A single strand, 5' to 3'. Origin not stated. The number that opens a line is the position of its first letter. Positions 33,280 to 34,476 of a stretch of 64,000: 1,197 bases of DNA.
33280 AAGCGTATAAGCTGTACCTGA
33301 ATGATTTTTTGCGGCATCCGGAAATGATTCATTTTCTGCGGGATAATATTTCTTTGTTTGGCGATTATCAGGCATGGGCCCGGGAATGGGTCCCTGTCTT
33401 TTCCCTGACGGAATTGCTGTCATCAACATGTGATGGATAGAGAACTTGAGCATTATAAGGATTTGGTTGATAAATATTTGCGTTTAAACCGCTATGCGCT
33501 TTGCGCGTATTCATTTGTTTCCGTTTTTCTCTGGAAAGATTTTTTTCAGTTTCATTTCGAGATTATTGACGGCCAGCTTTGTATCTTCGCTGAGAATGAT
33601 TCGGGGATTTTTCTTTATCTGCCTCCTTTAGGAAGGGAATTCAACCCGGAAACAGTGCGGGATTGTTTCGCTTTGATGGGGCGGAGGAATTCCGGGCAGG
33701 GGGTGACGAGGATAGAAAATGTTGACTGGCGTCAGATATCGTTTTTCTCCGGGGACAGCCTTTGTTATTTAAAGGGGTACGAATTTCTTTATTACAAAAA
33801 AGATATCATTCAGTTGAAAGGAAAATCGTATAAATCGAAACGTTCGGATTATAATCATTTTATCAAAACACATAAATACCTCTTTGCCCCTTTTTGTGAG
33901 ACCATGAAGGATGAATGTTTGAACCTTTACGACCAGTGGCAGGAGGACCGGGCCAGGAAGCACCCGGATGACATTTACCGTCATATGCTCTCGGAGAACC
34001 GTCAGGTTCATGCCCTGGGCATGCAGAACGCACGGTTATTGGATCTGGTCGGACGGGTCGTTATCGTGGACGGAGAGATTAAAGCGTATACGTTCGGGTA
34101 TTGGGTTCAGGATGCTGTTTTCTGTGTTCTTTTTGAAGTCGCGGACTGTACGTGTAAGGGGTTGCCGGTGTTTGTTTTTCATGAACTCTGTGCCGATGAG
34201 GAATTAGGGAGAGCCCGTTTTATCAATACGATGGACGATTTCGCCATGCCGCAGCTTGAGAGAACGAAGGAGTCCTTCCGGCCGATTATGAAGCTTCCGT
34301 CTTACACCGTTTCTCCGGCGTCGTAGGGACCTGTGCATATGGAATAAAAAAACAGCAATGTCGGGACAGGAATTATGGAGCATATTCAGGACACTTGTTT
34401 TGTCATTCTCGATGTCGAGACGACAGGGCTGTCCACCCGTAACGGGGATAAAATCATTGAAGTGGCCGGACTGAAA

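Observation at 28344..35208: Candidate envelope-modification cluster: two GT-C-like membrane glycosyltransferase paralogs, a tRNA-binding protein, a DUF2156 aminoacyl-tRNA-dependent transferase homolog, YkgJ and YjbQ proteins, and an exonuclease-WYL fusion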

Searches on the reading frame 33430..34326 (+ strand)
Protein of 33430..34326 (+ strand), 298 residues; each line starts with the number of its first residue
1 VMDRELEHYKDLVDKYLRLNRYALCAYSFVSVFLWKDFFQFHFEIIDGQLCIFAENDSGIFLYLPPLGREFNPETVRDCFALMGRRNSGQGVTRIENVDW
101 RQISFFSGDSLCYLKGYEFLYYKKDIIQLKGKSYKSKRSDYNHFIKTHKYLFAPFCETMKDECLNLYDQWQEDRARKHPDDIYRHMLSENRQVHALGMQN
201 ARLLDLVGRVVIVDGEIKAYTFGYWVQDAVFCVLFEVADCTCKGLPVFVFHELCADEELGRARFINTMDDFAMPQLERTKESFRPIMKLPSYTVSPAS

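Call 3: search_protein_families(library=pfam, proteins=[window:33430-34326:+], max_evalue=0.01)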
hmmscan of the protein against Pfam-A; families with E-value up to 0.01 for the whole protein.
window:33430-34326:+ (298 aa): 1 family
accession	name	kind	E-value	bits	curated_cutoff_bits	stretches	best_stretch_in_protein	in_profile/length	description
PF09924.15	LPG_synthase_C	-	1.6e-18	67.3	27.5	1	25-294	9-297/298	Phosphatidylglycerol lysyltransferase, C-terminal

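Call 4: search_protein_families(library=ncbifam, proteins=[window:33430-34326:+], max_evalue=0.01)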
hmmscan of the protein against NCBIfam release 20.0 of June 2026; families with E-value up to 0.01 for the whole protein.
window:33430-34326:+ (298 aa): 0 families

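Call 8: find_encoding_contigs(protein=window:33430-34326:+, flank=10000, max_places=6)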
Protein window:33430-34326:+ (298 aa): no gene with exactly this product is on record in the collection.

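Call 9: find_homologous_proteins(query=window:33430-34326:+, max_evalue=0.00001)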
Query window:33430-34326:+ (298 aa): 223 proteins with E <= 0.00001 among 852 candidates; the best 120 are listed.
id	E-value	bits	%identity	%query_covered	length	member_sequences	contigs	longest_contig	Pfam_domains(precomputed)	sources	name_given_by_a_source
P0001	5.5e-206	701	100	100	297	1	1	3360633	PF09924.16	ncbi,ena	-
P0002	9.4e-132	457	66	99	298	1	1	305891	PF09924.16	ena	-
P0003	2.9e-131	455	66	99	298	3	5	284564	PF09924.16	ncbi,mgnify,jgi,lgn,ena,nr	ncbi:MAG TPA: phosphatidylglycerol lysyltransferase domain-containing protein [Candidatus Omnitropho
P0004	7.3e-128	444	65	99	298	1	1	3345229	PF09924.16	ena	-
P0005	5.7e-125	435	65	99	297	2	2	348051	PF09924.16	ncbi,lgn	-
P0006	3.5e-99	350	54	96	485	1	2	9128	PF09924.16,PF03692.21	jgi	jgi:Fe-S-cluster containining protein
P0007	1.2e-98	348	52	99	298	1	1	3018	PF09924.16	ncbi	-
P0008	4.4e-98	346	51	97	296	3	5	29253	PF09924.16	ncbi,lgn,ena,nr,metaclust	ncbi:MAG: hypothetical protein A2787_09035 [Omnitrophica WOR_2 bacterium RIFCSPHIGHO2_01_FULL_48_9]|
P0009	4.6e-97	343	54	98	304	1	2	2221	PF09924.16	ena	-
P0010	6.3e-97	343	51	99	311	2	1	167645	PF09924.16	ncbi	-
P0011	1.8e-95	338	52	97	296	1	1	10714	PF09924.16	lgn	-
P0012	2.2e-92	328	51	99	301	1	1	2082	PF09924.16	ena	-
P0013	6.2e-92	326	49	98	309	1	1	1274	PF09924.16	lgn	-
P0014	4.8e-91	323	49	96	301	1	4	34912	PF09924.16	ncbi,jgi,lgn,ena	-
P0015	9.0e-91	322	47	99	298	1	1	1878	PF09924.16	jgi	jgi:hypothetical protein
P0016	2.8e-90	321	47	99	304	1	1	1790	PF09924.16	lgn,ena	-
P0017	3.6e-90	320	48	99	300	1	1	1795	PF09924.16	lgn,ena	-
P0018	3.8e-90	320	48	99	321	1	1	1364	PF09924.16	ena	-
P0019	5.8e-90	320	49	95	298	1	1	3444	PF09924.16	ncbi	-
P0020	1.0e-89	319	49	99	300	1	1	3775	PF09924.16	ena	-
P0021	1.8e-89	318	50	97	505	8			PF09924.16,PF03692.21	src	-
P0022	2.0e-89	318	48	99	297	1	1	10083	PF09924.16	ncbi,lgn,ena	-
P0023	2.1e-89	318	50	97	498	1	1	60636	PF09924.16,PF03692.21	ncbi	-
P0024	5.2e-89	317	49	98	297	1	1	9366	PF09924.16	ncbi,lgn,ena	-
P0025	1.1e-88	315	48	100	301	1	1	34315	PF09924.16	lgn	-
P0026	1.6e-88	315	48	97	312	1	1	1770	PF09924.16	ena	-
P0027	7.6e-88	313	48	99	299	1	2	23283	PF09924.16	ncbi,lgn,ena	-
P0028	8.0e-88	313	47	99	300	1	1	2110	PF09924.16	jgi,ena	-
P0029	8.2e-88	313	48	99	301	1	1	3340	PF09924.16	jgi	-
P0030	1.8e-87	312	47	99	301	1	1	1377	PF09924.16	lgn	-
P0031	2.6e-87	311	46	99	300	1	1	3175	PF09924.16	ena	-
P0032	3.2e-87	311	48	96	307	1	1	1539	PF09924.16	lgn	-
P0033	5.2e-87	310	47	99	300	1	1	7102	PF09924.16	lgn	-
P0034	5.4e-87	310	49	96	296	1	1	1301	PF09924.16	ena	-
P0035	6.5e-87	310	47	96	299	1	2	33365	PF09924.16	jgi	-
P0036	7.0e-87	310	47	99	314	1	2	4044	PF09924.16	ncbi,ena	-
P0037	9.5e-87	309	50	99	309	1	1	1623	PF09924.16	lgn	-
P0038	9.6e-87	309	47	96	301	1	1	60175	PF09924.16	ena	-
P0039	1.2e-86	309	47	98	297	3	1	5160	PF09924.16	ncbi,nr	ncbi:MAG: phosphatidylglycerol lysyltransferase domain-containing protein [Candidatus Omnitrophota b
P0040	1.2e-86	309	49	99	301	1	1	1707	PF09924.16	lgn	-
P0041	1.6e-86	308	47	99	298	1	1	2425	PF09924.16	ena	-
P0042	3.0e-86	308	46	98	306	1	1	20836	PF09924.16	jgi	-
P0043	7.3e-86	306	50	99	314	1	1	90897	PF09924.16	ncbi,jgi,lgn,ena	-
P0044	1.7e-85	305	49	96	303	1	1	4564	PF09924.16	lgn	-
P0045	1.7e-85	305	48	98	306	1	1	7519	PF09924.16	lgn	-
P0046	2.7e-85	304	47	96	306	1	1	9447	PF09924.16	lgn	-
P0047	2.9e-85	304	49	99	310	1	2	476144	PF09924.16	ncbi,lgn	-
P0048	3.6e-85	304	46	99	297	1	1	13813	PF09924.16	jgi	-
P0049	3.6e-85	304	47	98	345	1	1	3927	PF09924.16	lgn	-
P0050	4.4e-85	304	47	98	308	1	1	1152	PF09924.16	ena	-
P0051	1.0e-84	303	46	99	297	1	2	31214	PF09924.16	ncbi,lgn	-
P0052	1.7e-84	302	49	96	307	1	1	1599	PF09924.16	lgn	-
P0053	2.5e-84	301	45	99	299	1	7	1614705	PF09924.16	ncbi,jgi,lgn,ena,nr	ncbi:MAG TPA: phosphatidylglycerol lysyltransferase domain-containing protein [Candidatus Omnitropho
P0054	2.7e-84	301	47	98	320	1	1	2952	PF09924.16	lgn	-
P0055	4.9e-84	300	47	97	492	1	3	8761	PF09924.16,PF03692.21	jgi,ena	-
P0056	2.2e-83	298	47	96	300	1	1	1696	PF09924.16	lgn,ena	-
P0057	2.2e-83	298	46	99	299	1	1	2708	PF09924.16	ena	-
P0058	2.5e-83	298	47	99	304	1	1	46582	PF09924.16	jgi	-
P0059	3.8e-83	297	49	99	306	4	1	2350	PF09924.16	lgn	-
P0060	4.1e-83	297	46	96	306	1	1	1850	PF09924.16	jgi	-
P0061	5.0e-83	297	46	96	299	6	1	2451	PF09924.16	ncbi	-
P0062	8.6e-83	296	46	99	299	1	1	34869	PF09924.16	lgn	-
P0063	9.2e-83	296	45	99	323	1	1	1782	PF09924.16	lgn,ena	-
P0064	9.5e-83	296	48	96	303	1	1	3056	PF09924.16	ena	-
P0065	1.1e-82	296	47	96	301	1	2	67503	PF09924.16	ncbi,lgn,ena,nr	ncbi:MAG: DUF2156 domain-containing protein [Candidatus Omnitrophica bacterium]|nr:DUF2156 domain-co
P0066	1.3e-82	296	46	97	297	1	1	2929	PF09924.16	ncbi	-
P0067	1.1e-81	293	46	98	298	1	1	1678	PF09924.16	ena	-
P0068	1.9e-81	292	46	99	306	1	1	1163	PF09924.16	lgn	-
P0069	2.7e-81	291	45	96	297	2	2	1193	PF09924.16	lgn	-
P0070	3.1e-81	291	45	99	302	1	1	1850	PF09924.16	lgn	-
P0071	3.4e-81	291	47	99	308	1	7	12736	PF09924.16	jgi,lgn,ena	-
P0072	4.2e-81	291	47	96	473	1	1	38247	PF09924.16,PF03692.21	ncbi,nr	ncbi:MAG: DUF2156 domain-containing protein [Candidatus Omnitrophica bacterium]|nr:DUF2156 domain-co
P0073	4.4e-81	291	43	99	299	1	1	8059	PF09924.16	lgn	-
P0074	4.7e-81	290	46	99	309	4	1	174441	PF09924.16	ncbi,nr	ncbi:MAG: hypothetical protein A2Z81_02665 [Omnitrophica WOR_2 bacterium GWA2_45_18]|nr:MAG: hypothe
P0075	7.6e-81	290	46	98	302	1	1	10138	PF09924.16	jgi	jgi:uncharacterized protein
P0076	1.5e-80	289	46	97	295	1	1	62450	PF09924.16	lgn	-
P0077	1.2e-79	286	44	99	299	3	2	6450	PF09924.16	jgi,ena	-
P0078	5.5e-79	284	50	83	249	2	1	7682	PF09924.16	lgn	-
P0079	9.8e-79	283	47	99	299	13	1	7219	PF09924.16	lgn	-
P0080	1.6e-78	282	46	98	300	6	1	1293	PF09924.16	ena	-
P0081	3.0e-78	281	45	98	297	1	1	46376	PF09924.16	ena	-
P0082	1.7e-77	279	46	98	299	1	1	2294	PF09924.16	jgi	jgi:hypothetical protein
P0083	4.5e-77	277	45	99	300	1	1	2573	PF09924.16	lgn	-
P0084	4.8e-77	277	44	96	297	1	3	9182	PF09924.16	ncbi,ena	-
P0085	1.0e-76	276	43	97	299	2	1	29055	PF09924.16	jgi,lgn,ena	jgi:hypothetical protein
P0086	7.5e-76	273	44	99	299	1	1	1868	PF09924.16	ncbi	-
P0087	3.1e-75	271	45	99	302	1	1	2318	PF09924.16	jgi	-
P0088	5.7e-75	270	47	94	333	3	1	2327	PF09924.16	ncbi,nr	ncbi:MAG: DUF2156 domain-containing protein, partial [Candidatus Omnitrophica bacterium]|nr:DUF2156 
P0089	2.6e-74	268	45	99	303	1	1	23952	PF09924.16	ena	-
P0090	4.1e-74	268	43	99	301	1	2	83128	PF09924.16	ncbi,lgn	-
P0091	4.9e-74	267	42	98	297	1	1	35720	PF09924.16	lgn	-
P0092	5.4e-74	267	43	99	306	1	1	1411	PF09924.16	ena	-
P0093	6.4e-74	267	46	99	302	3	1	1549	PF09924.16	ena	-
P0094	9.5e-74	266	44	99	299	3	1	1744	PF09924.16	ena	-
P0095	1.2e-73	266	44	99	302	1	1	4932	PF09924.16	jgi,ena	-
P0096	1.4e-73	266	44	99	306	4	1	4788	PF09924.16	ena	-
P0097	1.5e-73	266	42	96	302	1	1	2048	PF09924.16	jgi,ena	-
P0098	1.9e-73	265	44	99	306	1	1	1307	PF09924.16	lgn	-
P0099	2.0e-73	265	44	99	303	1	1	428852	PF09924.16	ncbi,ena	-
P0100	2.2e-73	265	43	99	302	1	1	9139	PF09924.16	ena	-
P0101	3.1e-73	265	44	94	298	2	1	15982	PF09924.16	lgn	-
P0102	3.7e-73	265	47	96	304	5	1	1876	PF09924.16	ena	-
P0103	3.8e-73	265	45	99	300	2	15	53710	PF09924.16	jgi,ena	-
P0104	4.7e-73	264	48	84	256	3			PF09924.16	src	-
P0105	9.2e-73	263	44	96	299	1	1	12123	PF09924.16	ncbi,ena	ncbi:MAG: phosphatidylglycerol lysyltransferase domain-containing protein [Candidatus Omnitrophota b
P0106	2.2e-72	262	43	99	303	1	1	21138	PF09924.16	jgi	jgi:hypothetical protein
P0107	3.7e-72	261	44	99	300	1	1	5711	PF09924.16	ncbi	-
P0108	3.7e-72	261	46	96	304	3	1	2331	PF09924.16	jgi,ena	-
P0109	3.8e-72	261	42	96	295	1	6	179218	PF09924.16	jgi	jgi:uncharacterized protein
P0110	4.2e-72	261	44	99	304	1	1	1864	PF09924.16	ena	-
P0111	8.1e-72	260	45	96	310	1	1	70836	PF09924.16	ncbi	-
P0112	1.2e-71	260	44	97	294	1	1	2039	PF09924.16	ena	-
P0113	1.5e-71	259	42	99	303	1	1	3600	PF09924.16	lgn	-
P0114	1.8e-71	259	44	98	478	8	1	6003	PF09924.16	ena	-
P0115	4.5e-71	258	44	96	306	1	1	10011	PF09924.16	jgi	jgi:hypothetical protein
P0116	5.1e-71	258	45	99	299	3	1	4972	PF09924.16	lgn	-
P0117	5.1e-71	258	43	99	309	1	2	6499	PF09924.16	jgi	jgi:hypothetical protein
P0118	6.9e-71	257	44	99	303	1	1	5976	PF09924.16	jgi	-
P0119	7.3e-71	257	43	95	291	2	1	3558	PF09924.16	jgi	-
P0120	1.3e-70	256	43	99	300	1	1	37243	PF09924.16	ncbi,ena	-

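Call 11: find_encoding_contigs(protein=P0001, flank=10000, max_places=2)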
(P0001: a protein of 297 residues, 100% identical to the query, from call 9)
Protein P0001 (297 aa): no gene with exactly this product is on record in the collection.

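Call 12: find_encoding_contigs(protein=P0053, flank=10000, max_places=3)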
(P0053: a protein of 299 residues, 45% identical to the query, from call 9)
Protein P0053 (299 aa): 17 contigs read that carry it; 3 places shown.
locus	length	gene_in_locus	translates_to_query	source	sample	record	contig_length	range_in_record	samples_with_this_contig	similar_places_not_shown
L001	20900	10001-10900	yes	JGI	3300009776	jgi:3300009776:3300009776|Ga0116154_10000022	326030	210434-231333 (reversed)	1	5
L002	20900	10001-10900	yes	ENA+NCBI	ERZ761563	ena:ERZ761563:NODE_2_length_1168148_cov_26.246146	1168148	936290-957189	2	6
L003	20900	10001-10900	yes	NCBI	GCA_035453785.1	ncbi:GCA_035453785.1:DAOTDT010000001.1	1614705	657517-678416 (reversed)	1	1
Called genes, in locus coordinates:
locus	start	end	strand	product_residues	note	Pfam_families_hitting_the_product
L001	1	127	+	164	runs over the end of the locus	PF18306:LDcluster4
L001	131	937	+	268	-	PF01149:Fapy_DNA_glyco, PF06831:H2TH, PF06827:zf-FPG_IleRS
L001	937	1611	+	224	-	PF04140:ICMT (faint), PF04191:PEMT, PF01222:ERG4_ERG24 (faint)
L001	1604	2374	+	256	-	PF00175:NAD_binding_1, PF10418:DHODB_Fe-S_bind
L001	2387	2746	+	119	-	PF01925:TauE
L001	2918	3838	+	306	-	PF01180:DHO_dh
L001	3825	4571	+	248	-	PF00215:OMPdecase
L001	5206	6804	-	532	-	-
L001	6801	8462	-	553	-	-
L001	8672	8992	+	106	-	PF01588:tRNA_bind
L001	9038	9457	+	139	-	PF01894:YjbQ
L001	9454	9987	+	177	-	PF03692:CxxCxxCC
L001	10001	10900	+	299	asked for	PF09924:LPG_synthase_C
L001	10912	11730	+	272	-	PF00929:RNase_T, PF13280:WYL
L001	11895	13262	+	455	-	PF24161:CCDC39 (weak), PF13428:TPR_14 (faint), PF13181:TPR_8 (faint), PF13414:TPR_11, PF13432:TPR_16 (weak), PF14559:TPR_19 (weak), PF00515:TPR_1, PF07719:TPR_2 (weak), +1 more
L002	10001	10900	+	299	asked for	PF09924:LPG_synthase_C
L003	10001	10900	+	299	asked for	PF09924:LPG_synthase_C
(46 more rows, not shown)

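Call 13: find_encoding_contigs(protein=P0023, flank=10000, max_places=3)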
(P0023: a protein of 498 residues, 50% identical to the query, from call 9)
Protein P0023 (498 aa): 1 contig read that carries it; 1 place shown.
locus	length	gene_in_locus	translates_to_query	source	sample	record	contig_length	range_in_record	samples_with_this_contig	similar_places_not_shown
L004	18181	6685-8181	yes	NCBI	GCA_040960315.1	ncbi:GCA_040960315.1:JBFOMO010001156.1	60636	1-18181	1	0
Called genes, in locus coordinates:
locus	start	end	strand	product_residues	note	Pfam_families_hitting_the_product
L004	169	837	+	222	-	PF01726:LexA_DNA_bind, PF00717:Peptidase_S24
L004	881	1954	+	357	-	PF01555:N6_N4_Mtase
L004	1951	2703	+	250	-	PF14511:RE_EcoO109I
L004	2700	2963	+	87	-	-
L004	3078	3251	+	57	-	PF09520:HinfI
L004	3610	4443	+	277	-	PF17761:DUF1016_N, PF00565:SNase (weak)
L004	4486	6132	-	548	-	-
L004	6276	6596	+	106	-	PF01588:tRNA_bind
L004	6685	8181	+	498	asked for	PF03692:CxxCxxCC, PF09924:LPG_synthase_C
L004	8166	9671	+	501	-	PF04715:, PF00425:Chorismate_bind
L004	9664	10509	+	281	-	PF01063:Aminotran_4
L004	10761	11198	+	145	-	-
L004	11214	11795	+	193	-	PF14371:DUF4412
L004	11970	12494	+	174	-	PF10543:ORF6N, PF09669:Phage_pRha (faint)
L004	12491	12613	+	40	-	-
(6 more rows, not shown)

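Call 15: find_related_loci(query=A1, collection=genome_contigs, flank=10000)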
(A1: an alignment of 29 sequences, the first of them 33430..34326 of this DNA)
Query A1 (298 aa) in genome_contigs; peptide patterns used: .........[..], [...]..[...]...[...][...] (x = any residue, [..] = any of these).
190 stretches matched a pattern; 137 encode a relative of the query (tblastn E <= 1e-3); the best 80 are kept; 80 distinct loci.
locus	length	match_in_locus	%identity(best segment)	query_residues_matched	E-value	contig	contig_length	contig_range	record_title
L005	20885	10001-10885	65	1-295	3e-134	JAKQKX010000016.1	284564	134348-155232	MAG: Candidatus Omnitrophota bacterium isolate USDV_maxbin.135_sub k141_381341, whole genome shotgun sequence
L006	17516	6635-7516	66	2-295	2e-130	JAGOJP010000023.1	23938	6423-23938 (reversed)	MAG: Candidatus Omnitrophota bacterium isolate Go_SlDig_bin_317 Go_SlDig_5903_length_23938_cov_5.007182, whole genome sh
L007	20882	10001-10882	65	2-295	8e-128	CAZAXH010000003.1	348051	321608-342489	MAG TPA_asm: uncultured Planctomycetales bacterium isolate binchicken_co117_398 genome assembly, contig: NODE_12_length_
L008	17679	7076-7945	51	10-298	4e-101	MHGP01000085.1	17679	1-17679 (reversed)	MAG: Omnitrophica WOR_2 bacterium RIFCSPHIGHO2_02_FULL_48_11 rifcsphigho2_02_scaffold_8036, whole genome shotgun sequenc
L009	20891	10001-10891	51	3-298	2e-100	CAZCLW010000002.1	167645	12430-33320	MAG TPA_asm: uncultured Planctomycetales bacterium isolate SRP239054_co1_195 genome assembly, contig: NODE_50_length_167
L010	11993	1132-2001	50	10-297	5e-94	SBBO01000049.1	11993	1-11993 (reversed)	MAG: Planctomycetales bacterium isolate Bin_37_8 Hy_contig7036, whole genome shotgun sequence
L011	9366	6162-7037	49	5-295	1e-93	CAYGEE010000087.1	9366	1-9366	MAG TPA_asm: uncultured Planctomycetales bacterium isolate ERP113451_co3_410 genome assembly, contig: NODE_6269_length_9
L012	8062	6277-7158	50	5-295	1e-92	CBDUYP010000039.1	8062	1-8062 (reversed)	MAG TPA_asm: uncultured bacterium isolate SRR22302374_binner13_Refined_60 genome assembly, contig: ERZ26661914.7112, who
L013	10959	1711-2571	50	10-295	1e-92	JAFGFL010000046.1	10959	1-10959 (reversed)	MAG: Candidatus Omnitrophota bacterium isolate Zod_Metabat.1316 k87_7744187, whole genome shotgun sequence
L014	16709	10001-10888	46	2-295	4e-92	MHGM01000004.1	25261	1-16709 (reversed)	MAG: Omnitrophica WOR_2 bacterium RIFCSPHIGHO2_01_FULL_52_10 rifcsphigho2_01_scaffold_11347, whole genome shotgun sequen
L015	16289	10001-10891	45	1-295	2e-92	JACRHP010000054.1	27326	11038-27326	MAG: Candidatus Omnitrophota bacterium isolate NC_groundwater_1780_Pr3_B-0.1um_53_71 SR-2_scaffold_141_1904827, whole ge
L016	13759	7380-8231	49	13-295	6e-92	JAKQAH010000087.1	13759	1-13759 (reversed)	MAG: Candidatus Omnitrophota bacterium isolate USCA_maxbin.193_sub k141_1910378, whole genome shotgun sequence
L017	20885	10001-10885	48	2-295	2e-90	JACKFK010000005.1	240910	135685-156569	MAG: Candidatus Omnitrophota bacterium isolate HK-STAS-OMNI-3 HK-STAS-OMNI-3_5, whole genome shotgun sequence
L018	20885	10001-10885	46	2-295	4e-90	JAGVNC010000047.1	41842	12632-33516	MAG: Candidatus Omnitrophota bacterium isolate DeMMO3_17 c_000000054222, whole genome shotgun sequence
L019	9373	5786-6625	50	21-298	2e-89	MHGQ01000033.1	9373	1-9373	MAG: Omnitrophica WOR_2 bacterium RIFCSPHIGHO2_02_FULL_50_17 rifcsphigho2_02_scaffold_21622, whole genome shotgun sequen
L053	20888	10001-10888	40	2-296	4e-77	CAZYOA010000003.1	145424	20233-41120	MAG TPA_asm: uncultured Planctomycetales bacterium isolate binchicken_co181_631 genome assembly, contig: NODE_60_length_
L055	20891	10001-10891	44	1-295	2e-76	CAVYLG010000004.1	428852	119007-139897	MAG: Candidatus Omnitrophota bacterium isolate MFD01476.bin.2.120 genome assembly, contig: contig_28232, whole genome sh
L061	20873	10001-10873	42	6-295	2e-75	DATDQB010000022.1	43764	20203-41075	MAG TPA_asm: Candidatus Omnitrophota bacterium isolate SMAG_U7936 k141_468570, whole genome shotgun sequence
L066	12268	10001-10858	41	10-297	5e-74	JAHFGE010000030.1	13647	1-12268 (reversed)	MAG: Candidatus Omnitrophota bacterium isolate nzgw308 NODE_6351_length_13648_cov_3.142604, whole genome shotgun sequenc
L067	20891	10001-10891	43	1-295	9e-74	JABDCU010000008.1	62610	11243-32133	MAG: Candidatus Omnitrophota bacterium isolate BWMinControl_Nextera19_MAG3 3300020833.a:Ga0206995_1008, whole genome sho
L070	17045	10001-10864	43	10-295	5e-74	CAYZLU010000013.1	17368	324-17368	MAG TPA_asm: uncultured Planctomycetales bacterium isolate binchicken_co241_372 genome assembly, contig: NODE_3162_lengt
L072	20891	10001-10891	41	1-295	3e-73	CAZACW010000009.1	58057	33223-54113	MAG TPA_asm: uncultured Planctomycetales bacterium isolate SRP273308_co1_408 genome assembly, contig: NODE_550_length_58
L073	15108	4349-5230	43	3-295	6e-73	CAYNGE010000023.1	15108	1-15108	MAG TPA_asm: uncultured Planctomycetales bacterium isolate binchicken_co162_605 genome assembly, contig: NODE_9293_lengt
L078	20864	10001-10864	41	10-296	4e-72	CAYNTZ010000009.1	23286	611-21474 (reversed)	MAG TPA_asm: uncultured Planctomycetales bacterium isolate SRP150892_co1_50 genome assembly, contig: NODE_1870_length_23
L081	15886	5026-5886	40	10-295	3e-71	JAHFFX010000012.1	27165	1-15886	MAG: Candidatus Omnitrophota bacterium isolate nzgw301 NODE_1366_length_27166_cov_3.197264, whole genome shotgun sequenc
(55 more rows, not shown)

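Call 18: search_solved_structures(query=A1, max_evalue=0.01, show_alignments=3)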
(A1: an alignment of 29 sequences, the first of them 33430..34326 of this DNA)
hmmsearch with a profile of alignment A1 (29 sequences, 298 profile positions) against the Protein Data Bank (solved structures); distinct sequences matched with E-value up to 0.01: 1.
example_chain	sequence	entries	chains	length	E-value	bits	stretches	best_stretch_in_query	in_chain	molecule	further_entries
2hqy_A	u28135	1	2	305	7.4e-39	137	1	6-294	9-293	conserved hypothetical protein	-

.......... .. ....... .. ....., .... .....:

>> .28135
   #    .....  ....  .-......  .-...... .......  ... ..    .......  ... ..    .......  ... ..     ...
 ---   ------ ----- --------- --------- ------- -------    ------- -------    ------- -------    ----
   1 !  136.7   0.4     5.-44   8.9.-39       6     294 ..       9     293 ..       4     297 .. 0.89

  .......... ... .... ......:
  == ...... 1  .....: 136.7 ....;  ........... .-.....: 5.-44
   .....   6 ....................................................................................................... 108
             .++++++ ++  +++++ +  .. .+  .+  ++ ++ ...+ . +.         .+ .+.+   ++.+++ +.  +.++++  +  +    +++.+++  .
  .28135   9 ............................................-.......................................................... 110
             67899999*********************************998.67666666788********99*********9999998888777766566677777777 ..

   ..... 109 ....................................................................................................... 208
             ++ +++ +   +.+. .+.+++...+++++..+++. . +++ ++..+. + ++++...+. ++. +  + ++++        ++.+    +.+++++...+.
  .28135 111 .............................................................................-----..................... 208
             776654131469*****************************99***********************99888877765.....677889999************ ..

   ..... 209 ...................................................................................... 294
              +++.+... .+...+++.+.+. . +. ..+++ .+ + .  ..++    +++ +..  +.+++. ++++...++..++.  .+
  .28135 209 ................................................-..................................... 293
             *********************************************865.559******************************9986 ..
